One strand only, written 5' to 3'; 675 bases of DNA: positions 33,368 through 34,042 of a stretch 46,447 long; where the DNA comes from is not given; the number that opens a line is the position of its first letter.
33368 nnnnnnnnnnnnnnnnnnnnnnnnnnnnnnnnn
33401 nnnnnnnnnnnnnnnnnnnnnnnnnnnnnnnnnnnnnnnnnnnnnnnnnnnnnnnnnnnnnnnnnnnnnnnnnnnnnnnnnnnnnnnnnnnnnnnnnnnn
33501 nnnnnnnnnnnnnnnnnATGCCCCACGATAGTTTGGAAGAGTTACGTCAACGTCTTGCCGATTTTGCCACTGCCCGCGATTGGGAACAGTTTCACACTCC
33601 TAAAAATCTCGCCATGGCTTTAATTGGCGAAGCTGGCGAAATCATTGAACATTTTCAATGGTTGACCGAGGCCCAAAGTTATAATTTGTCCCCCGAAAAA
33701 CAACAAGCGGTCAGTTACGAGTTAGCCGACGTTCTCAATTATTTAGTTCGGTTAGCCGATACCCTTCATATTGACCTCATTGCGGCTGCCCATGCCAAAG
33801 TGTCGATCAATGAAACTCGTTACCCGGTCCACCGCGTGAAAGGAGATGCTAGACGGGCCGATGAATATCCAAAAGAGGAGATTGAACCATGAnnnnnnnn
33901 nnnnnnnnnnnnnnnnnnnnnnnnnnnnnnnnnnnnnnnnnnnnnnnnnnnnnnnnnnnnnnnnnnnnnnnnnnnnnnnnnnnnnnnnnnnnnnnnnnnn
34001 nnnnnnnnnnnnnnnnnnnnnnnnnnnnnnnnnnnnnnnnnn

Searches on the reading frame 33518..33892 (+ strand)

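Call 14: search_protein_families(library=pfam, proteins=[window:33518-33892:+], max_evalue=0.001)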
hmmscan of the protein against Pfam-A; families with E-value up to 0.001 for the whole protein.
window:33518-33892:+ (124 aa): 2 families
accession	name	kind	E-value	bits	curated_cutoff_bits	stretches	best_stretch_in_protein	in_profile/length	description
PF12643.12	MazG-like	-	5.4e-09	36.6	27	1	38-107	6-75/85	MazG-like family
PF03819.22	MazG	-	5.7e-05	23.7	22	1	27-101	2-69/74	MazG nucleotide pyrophosphohydrolase domain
